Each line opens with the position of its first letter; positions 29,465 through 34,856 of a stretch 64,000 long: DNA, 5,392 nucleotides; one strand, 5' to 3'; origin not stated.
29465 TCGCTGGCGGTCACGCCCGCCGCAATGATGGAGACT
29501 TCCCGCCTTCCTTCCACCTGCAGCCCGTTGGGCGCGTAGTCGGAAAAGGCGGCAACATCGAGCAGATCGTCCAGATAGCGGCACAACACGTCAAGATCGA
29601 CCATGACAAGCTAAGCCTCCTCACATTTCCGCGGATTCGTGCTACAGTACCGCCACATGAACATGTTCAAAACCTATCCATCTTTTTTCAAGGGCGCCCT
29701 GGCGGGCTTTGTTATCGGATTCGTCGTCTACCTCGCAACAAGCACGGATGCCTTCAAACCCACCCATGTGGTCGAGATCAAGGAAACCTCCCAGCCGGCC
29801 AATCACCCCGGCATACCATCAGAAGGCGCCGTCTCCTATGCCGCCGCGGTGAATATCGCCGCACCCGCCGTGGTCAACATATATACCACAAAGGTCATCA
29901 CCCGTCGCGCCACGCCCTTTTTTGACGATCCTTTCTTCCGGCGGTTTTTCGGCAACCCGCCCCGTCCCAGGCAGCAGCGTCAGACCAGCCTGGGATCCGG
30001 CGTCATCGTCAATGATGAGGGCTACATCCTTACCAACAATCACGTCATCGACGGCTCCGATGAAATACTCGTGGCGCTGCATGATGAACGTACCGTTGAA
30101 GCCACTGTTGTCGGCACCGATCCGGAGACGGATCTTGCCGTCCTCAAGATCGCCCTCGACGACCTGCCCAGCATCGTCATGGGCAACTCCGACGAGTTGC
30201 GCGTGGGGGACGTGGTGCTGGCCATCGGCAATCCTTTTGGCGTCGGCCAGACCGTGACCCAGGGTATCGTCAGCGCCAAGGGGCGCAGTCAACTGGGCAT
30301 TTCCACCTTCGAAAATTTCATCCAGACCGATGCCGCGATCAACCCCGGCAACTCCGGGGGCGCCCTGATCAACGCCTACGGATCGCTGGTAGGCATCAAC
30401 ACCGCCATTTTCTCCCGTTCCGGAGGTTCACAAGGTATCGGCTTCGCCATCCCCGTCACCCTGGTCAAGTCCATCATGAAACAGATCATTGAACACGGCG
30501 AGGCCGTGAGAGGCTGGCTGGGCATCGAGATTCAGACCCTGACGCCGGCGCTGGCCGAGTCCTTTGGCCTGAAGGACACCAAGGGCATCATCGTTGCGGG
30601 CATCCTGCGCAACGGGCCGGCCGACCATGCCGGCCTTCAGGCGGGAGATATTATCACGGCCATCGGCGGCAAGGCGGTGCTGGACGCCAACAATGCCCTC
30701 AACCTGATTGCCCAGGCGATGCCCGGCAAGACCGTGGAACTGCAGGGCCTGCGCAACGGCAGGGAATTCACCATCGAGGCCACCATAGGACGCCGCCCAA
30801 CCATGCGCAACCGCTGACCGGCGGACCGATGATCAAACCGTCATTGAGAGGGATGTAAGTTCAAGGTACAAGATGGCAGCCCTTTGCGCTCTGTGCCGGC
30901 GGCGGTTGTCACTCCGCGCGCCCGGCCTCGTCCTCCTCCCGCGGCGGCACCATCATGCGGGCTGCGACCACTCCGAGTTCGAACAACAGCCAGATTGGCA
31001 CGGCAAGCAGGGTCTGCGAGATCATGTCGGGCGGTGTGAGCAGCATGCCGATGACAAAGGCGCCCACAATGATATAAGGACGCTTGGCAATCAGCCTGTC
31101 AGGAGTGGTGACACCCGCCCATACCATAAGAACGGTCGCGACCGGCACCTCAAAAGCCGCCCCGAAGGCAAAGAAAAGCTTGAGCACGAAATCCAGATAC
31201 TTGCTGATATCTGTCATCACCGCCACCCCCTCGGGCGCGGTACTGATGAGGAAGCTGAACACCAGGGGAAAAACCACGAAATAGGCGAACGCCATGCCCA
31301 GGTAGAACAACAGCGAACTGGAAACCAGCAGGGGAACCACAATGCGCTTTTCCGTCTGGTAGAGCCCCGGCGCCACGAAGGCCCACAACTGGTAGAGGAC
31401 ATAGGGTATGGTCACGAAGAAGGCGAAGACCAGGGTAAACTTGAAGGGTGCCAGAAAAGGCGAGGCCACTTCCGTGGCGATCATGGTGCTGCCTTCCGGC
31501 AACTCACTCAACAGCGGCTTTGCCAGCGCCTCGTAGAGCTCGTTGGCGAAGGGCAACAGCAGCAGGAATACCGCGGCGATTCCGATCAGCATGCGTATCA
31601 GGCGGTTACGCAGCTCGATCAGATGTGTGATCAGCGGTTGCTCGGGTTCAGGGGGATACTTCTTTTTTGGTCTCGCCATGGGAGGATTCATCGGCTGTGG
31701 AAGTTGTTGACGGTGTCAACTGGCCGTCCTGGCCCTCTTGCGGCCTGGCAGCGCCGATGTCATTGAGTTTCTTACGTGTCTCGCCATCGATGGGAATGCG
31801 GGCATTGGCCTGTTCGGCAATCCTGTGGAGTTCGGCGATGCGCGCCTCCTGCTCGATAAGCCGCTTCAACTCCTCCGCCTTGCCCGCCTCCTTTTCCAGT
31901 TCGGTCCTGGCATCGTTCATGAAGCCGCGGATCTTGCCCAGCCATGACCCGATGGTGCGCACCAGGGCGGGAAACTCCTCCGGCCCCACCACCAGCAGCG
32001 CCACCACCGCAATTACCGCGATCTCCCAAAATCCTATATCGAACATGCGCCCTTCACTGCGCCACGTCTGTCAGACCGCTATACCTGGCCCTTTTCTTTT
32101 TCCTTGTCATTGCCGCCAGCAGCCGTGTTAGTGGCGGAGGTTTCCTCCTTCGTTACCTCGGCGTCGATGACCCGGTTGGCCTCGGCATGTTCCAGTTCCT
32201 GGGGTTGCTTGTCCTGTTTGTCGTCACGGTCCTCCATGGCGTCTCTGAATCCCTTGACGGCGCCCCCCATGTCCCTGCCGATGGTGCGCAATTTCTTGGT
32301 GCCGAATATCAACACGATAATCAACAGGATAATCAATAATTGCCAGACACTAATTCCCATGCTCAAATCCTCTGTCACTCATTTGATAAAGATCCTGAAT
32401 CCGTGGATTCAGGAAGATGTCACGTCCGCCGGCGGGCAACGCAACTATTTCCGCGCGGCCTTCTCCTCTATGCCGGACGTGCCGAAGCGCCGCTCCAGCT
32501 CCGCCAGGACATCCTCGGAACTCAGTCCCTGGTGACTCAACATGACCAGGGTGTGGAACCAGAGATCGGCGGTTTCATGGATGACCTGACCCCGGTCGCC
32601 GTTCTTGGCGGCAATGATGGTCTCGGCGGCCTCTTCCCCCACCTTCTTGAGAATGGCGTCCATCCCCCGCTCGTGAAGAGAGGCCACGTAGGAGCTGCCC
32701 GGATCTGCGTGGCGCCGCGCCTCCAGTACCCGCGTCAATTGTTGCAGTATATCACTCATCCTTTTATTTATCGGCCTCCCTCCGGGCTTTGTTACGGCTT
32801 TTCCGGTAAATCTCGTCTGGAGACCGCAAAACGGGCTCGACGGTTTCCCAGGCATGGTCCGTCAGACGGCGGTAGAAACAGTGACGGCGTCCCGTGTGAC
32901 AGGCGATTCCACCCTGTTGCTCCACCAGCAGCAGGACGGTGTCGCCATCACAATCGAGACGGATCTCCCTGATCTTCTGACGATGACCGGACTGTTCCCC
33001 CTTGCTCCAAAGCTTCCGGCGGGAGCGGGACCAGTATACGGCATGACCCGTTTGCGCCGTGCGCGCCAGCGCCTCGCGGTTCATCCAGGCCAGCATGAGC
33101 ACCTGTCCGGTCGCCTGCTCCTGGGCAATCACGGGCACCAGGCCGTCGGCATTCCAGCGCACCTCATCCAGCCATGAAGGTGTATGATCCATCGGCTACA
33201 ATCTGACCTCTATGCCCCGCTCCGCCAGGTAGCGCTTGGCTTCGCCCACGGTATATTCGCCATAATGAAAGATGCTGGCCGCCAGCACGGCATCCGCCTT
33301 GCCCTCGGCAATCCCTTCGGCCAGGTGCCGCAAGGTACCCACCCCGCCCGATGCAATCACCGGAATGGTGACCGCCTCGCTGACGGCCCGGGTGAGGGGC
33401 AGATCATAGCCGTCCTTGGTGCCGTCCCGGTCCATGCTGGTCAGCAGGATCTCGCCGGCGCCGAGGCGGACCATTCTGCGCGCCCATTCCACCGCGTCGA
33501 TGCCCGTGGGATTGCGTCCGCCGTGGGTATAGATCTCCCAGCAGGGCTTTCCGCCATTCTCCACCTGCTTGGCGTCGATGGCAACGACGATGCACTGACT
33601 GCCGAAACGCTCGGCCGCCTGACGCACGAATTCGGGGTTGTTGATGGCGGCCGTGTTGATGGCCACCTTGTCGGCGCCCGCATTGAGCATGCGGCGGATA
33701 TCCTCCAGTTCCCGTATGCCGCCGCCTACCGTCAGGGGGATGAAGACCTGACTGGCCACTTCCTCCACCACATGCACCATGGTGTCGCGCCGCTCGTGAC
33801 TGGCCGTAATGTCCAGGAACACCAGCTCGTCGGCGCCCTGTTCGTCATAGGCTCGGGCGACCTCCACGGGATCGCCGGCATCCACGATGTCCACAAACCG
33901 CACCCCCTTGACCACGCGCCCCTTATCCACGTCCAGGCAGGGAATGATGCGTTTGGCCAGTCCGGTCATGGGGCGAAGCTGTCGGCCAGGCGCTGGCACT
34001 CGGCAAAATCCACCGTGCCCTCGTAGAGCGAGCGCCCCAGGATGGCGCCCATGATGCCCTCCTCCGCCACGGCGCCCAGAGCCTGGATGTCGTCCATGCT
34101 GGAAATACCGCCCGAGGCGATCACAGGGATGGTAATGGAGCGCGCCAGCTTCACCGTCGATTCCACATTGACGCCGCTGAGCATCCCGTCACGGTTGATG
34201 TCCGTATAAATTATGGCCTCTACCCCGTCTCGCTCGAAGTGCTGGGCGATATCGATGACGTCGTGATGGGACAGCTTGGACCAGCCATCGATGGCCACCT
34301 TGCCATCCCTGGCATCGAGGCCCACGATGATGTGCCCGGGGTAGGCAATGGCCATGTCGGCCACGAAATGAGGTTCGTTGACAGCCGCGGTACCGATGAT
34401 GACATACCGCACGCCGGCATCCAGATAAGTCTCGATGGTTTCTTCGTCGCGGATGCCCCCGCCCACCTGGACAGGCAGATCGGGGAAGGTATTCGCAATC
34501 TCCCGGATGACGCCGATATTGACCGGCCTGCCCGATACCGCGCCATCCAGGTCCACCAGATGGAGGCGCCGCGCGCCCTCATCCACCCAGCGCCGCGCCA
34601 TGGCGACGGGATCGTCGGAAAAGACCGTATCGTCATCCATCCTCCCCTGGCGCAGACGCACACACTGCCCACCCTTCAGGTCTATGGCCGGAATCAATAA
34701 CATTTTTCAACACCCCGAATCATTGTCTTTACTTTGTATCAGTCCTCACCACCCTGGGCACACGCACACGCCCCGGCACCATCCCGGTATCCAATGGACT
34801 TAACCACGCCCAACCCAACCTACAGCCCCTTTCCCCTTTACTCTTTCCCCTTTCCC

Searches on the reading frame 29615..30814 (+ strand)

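Call 59: search_protein_families(library=pfam, proteins=[window:29615-30814:+], max_evalue=0.00001)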
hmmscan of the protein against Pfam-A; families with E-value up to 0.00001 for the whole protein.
window:29615-30814:+ (400 aa): 5 families
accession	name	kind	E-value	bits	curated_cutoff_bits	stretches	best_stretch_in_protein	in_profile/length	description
PF13365.12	Trypsin_2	-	1e-35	124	27.6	1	127-261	1-144/144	Trypsin-like peptidase domain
PF00089.32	Trypsin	-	2.1e-19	70.6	20.6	1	125-285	25-217/220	Trypsin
PF13180.12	PDZ_2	-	2.9e-14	53.6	27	1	302-389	3-78/80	PDZ domain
PF17820.7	PDZ_6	-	9.5e-13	48.1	27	1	326-376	1-50/54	PDZ domain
PF00595.29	PDZ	-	3.3e-10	40.6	23.2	1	296-376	7-78/81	PDZ domain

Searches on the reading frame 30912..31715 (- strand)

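Call 59: search_protein_families(library=pfam, proteins=[window:30912-31715:-], max_evalue=0.00001)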
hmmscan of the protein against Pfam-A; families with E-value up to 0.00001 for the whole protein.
window:30912-31715:- (268 aa): 1 family
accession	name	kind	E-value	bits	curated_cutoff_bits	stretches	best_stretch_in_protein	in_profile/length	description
PF00902.23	TatC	-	2.5e-69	233.7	25.1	1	31-240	2-208/208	Sec-independent protein translocase protein (TatC)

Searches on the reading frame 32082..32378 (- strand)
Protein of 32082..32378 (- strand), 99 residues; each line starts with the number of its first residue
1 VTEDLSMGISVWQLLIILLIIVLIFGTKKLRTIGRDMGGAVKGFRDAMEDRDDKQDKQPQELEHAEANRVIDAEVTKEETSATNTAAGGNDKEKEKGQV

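Call 59: search_protein_families(library=pfam, proteins=[window:32082-32378:-], max_evalue=0.00001)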
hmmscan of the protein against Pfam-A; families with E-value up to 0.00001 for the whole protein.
window:32082-32378:- (99 aa): 1 family
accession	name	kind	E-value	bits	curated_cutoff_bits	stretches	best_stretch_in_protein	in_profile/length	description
PF02416.21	TatA_B_E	-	2.8e-13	49.3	21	1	9-58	1-50/53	mttA/Hcf106 family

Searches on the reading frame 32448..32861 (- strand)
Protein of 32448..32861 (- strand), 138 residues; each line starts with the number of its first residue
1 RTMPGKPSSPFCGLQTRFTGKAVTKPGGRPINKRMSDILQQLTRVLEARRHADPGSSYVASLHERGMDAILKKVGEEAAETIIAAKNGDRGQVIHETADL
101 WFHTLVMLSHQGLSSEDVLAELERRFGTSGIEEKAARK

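Call 59: search_protein_families(library=pfam, proteins=[window:32448-32861:-], max_evalue=0.00001)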
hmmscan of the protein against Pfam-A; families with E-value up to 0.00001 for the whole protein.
window:32448-32861:- (138 aa): 1 family
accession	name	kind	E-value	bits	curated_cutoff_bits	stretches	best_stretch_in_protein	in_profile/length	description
PF01503.22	PRA-PH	-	8.4e-21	74.6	21.3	1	40-125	2-85/86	Phosphoribosyl-ATP pyrophosphohydrolase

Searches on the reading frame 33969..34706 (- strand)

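Call 61: search_protein_families(library=pfam, proteins=[window:33969-34706:-], max_evalue=0.00001)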
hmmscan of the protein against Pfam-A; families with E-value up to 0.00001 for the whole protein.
window:33969-34706:- (246 aa): 2 families
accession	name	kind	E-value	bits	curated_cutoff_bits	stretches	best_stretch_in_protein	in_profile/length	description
PF00977.27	His_biosynth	-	1.8e-82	276.6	23.6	1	4-232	2-227/228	Histidine biosynthesis protein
PF01207.24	Dus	-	7.3e-10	38.9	20.4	0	59-117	168-226/311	Dihydrouridine synthase (Dus)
